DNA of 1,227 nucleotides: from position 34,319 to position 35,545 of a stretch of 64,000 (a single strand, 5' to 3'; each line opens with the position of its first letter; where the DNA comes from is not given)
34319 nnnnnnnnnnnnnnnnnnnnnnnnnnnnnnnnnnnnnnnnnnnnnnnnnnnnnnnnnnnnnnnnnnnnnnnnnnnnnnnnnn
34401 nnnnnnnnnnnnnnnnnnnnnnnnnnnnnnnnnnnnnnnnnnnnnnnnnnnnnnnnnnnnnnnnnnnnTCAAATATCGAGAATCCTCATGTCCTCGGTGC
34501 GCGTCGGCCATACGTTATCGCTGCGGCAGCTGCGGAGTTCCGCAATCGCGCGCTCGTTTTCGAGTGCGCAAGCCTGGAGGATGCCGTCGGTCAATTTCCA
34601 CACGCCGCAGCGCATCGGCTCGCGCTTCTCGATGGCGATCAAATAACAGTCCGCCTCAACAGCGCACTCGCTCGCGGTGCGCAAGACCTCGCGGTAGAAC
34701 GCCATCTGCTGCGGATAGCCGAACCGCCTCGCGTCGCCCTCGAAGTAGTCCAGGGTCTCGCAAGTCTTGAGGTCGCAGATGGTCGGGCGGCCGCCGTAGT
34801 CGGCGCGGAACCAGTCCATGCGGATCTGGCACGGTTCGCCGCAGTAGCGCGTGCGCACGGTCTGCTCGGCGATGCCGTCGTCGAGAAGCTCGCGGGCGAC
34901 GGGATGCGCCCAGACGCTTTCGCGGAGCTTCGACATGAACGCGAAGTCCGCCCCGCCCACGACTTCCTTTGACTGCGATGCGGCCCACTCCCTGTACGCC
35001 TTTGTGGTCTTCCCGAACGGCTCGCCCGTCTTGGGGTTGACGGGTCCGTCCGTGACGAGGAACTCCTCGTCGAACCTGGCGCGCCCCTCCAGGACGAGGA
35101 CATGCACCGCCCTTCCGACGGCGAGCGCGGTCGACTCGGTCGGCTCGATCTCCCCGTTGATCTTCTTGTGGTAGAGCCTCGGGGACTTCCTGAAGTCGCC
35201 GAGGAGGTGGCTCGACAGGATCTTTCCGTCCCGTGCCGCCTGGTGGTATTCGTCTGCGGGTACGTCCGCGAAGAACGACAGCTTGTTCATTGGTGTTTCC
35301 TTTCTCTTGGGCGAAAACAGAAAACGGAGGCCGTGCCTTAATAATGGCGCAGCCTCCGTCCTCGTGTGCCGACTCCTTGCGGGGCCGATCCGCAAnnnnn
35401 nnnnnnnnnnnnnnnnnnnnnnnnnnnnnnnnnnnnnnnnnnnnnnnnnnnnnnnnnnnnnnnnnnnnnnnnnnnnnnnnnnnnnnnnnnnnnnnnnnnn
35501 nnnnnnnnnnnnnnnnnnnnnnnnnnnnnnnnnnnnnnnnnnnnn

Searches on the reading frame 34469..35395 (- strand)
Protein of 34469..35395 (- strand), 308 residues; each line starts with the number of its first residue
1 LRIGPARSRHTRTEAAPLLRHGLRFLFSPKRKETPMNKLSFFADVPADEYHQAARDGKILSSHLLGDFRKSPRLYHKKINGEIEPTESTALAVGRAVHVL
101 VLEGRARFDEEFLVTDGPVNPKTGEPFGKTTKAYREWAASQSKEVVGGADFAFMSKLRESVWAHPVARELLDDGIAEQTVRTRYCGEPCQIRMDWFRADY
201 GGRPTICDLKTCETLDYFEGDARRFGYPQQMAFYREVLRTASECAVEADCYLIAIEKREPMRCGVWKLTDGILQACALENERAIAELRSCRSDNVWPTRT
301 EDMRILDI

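Call 8: search_protein_families(library=pfam, proteins=[window:34469-35395:-], max_evalue=0.01)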
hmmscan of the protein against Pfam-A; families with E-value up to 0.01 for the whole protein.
window:34469-35395:- (308 aa): 1 family
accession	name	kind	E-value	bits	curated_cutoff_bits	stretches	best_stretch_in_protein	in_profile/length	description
PF12684.13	DUF3799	-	4.1e-29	102.4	26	1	63-303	3-227/233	PDDEXK-like domain of unknown function (DUF3799)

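Call 9: search_protein_families(library=phrogs, proteins=[window:34469-35395:-], max_evalue=0.001)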
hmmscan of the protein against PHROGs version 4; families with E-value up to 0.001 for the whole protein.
window:34469-35395:- (308 aa): 3 families
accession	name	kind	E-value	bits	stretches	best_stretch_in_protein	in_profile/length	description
phrog_412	-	DNA, RNA and nucleotide metabolism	6.6e-45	155.1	1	33-304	132-398/440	exonuclease VIII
phrog_607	-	DNA, RNA and nucleotide metabolism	1.9e-11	44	1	44-298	582-858/883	exonuclease VII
phrog_1227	-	DNA, RNA and nucleotide metabolism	3.2e-10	40.7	1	47-302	6-247/268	exonuclease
